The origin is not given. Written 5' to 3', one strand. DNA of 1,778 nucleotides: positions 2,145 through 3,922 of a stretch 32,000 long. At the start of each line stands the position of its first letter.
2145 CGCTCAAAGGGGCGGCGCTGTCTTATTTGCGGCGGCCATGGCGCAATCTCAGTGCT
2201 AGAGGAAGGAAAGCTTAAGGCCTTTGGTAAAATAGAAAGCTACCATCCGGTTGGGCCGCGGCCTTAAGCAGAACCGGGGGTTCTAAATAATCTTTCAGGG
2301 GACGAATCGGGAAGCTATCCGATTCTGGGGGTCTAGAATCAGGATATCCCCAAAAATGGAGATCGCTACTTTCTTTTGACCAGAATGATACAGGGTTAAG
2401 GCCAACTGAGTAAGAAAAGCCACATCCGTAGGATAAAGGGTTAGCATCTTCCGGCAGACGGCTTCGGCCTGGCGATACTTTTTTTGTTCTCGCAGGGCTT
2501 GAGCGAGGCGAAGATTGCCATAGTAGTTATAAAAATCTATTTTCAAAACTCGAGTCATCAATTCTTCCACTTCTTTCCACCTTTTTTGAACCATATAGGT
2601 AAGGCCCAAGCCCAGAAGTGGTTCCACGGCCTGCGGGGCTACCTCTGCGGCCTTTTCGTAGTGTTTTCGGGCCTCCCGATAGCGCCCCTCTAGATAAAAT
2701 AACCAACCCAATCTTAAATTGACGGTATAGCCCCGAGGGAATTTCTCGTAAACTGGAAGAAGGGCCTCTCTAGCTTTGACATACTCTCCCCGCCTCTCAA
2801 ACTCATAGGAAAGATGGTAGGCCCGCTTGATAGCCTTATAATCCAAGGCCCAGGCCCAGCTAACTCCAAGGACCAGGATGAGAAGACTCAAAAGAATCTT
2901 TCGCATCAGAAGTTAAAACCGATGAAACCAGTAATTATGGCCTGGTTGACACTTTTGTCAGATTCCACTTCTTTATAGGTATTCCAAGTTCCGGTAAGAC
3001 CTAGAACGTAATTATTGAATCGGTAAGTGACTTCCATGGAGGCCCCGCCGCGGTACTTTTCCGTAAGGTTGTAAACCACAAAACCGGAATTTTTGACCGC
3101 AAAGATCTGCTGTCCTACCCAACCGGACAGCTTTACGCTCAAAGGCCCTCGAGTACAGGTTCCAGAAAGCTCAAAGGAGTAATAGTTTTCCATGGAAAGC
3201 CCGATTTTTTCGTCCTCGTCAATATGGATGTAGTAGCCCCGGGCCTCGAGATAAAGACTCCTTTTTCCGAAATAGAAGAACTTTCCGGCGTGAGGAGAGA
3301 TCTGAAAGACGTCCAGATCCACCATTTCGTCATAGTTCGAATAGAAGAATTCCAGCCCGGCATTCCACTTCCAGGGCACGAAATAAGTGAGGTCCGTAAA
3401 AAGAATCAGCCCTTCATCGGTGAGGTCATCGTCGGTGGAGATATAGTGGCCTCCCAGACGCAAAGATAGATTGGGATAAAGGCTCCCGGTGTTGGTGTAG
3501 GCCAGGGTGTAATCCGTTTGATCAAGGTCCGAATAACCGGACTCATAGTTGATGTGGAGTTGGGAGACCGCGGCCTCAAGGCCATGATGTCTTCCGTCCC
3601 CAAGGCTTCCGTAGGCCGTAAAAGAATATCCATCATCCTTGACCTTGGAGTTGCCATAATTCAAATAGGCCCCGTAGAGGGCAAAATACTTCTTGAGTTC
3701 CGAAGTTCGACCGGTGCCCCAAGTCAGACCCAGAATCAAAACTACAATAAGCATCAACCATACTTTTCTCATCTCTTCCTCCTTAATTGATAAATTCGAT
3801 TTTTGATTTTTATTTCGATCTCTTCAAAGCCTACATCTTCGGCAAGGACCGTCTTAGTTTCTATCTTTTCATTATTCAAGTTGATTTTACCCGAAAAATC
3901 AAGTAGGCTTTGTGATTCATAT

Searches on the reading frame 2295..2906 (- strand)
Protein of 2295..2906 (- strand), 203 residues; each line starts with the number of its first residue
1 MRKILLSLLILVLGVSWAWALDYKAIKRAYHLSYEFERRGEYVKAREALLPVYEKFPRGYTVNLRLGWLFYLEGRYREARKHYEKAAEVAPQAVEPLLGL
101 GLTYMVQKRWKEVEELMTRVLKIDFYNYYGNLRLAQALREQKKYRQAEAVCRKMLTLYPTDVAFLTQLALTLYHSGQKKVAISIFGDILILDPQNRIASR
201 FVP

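Call 4: search_protein_families(library=pfam, proteins=[window:2295-2906:-], max_evalue=0.01)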
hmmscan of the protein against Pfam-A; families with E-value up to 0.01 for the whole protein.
window:2295-2906:- (203 aa): 21 families
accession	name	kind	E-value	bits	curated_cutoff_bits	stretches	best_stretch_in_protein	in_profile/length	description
PF07719.23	TPR_2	-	4.8e-22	76.6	27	2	64-92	5-33/34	Tetratricopeptide repeat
PF14559.12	TPR_19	-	9e-17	61.6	25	2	73-124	4-55/68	Tetratricopeptide repeat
PF13432.12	TPR_16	-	3.9e-16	59.6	32.7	3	35-92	6-63/65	Tetratricopeptide repeat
PF00515.34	TPR_1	-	8.1e-16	57.5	27.8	2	65-92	6-33/34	Tetratricopeptide repeat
PF13428.12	TPR_14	-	2.3e-15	56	23.5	2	132-169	5-42/44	Tetratricopeptide repeat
PF13181.12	TPR_8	-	4.1e-10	39.4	25.7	1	62-92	3-33/34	Tetratricopeptide repeat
PF13174.12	TPR_6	-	4.3e-10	40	26.3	0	64-92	4-32/33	Tetratricopeptide repeat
PF13431.12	TPR_17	-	4.6e-10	39.4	24.4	0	151-177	2-28/34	Tetratricopeptide repeat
PF13424.12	TPR_12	-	1.7e-09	38.1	30.1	1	64-91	49-76/77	Tetratricopeptide repeat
PF13176.12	TPR_7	-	6.2e-09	35.7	27.9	0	65-91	4-30/36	Tetratricopeptide repeat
PF13414.12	TPR_11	-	7.4e-08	32.4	26.8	1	69-105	3-39/42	TPR repeat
PF13374.12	TPR_10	-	8e-08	32.5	27.5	0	134-158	8-32/42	Tetratricopeptide repeat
PF24575.1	TPR_Slam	-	1.6e-07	32.1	35.2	0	135-181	54-100/104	Surface lipoprotein assembly modifier, N-terminal TPR repeats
PF23914.1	TPR_CcmH_CycH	-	1.4e-06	28.7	42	1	100-193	56-152/158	Cytochrome c-type biogenesis protein H TPR domain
PF13371.12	TPR_9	-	1.7e-06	28.4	35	1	137-200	4-67/73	Tetratricopeptide repeat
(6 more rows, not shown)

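Call 5: search_protein_families(library=ncbifam, proteins=[window:2295-2906:-], max_evalue=0.01)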
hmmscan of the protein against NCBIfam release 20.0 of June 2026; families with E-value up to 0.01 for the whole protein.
window:2295-2906:- (203 aa): 18 families
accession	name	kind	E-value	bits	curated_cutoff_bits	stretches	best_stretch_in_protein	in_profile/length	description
NF040959.1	MamA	equivalog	5e-13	49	200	1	32-186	43-197/204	magnetosome protein MamA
TIGR02917.1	PEP_TPR_lipo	equivalog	5.8e-12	44.3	312.2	1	39-197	478-636/899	XrtA/PEP-CTERM system TPR-repeat protein PrsT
TIGR02552.1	LcrH_SycD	equivalog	3e-10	39.9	104.8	2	21-123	13-115/136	SycD/LcrH family type III secretion system chaperone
TIGR03939.1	PGA_TPR_OMP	equivalog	5.5e-09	34.8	366.65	1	134-183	92-141/800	poly-beta-1,6 N-acetyl-D-glucosamine export porin PgaA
NF033920.0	C39_PA2778_fam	equivalog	1e-08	34.9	150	1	33-122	163-252/255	PA2778 family cysteine peptidase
TIGR02521.1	type_IV_pilW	equivalog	2.2e-08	34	154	1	67-162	106-203/234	type IV pilus biogenesis/stability protein PilW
NF008520.0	PRK11447.1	equivalog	2.3e-07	29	858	1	135-189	468-522/1157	cellulose synthase complex outer membrane protein BcsC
NF047371.1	FlcA_CTERM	equivalog_domain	1.2e-06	27.3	300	1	29-88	476-535/646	periplasmic flagellar collar protein FlcA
TIGR02795.1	tol_pal_ybgF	equivalog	2.3e-06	28.2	90.1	0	29-121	5-103/119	tol-pal system protein YbgF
TIGR00990.1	3a0801s09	subfamily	8e-05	21.5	757.25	1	67-198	406-544/615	mitochondrial import receptor subunit TOM70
NF008756.0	PRK11788.1-4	equivalog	0.0005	19.2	474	1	41-170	195-324/389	lipopolysaccharide assembly protein LapB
NF008757.0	PRK11788.1-5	equivalog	0.00086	18.5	363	1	74-201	194-321/388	lipopolysaccharide assembly protein LapB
NF033762.1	social_mot_Tgl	equivalog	0.0017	17.7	225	1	53-127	58-133/252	social motility TPR repeat lipoprotein Tgl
NF052415.1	T3SS_chap_SctY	equivalog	0.003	18.1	70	0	66-156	12-105/106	type III secretion apparatus assembly chaperone SctY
NF052230.1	T9SS_PorE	exception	0.0032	15.8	600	0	28-113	59-143/648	PorE family type IX secretion system protein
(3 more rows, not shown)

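Call 78: search_protein_families(library=padloc, proteins=[window:2295-2906:-], max_evalue=0.001)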
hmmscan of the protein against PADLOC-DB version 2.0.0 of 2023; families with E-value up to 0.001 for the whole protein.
window:2295-2906:- (203 aa): 0 families

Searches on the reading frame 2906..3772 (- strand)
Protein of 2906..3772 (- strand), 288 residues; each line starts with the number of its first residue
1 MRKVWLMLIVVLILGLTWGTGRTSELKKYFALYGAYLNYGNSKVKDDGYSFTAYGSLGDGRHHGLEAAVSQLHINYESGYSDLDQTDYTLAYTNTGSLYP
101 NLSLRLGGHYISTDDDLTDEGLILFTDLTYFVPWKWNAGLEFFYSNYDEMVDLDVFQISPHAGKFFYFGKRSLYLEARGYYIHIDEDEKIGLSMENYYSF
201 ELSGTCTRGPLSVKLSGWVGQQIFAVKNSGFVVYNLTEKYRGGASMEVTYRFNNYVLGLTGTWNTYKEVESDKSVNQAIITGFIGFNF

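Call 4: search_protein_families(library=pfam, proteins=[window:2906-3772:-], max_evalue=0.01)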
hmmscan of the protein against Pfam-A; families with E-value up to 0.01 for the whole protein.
window:2906-3772:- (288 aa): 0 families

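Call 5: search_protein_families(library=ncbifam, proteins=[window:2906-3772:-], max_evalue=0.01)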
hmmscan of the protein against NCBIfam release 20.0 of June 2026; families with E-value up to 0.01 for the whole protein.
window:2906-3772:- (288 aa): 0 families

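Call 68: search_protein_families(library=pfam, proteins=[window:2909-3772:-], max_evalue=5)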
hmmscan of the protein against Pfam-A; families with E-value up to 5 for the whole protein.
seq(288 aa): 1 family
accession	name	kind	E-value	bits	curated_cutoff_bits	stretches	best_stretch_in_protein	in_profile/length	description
PF19071.5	DUF5767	-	0.058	14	26.9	1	210-251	24-65/84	Family of unknown function (DUF5767)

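Call 78: search_protein_families(library=padloc, proteins=[window:2906-3772:-], max_evalue=0.001)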
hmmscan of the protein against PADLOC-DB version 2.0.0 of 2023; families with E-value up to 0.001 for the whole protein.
window:2906-3772:- (288 aa): 0 families
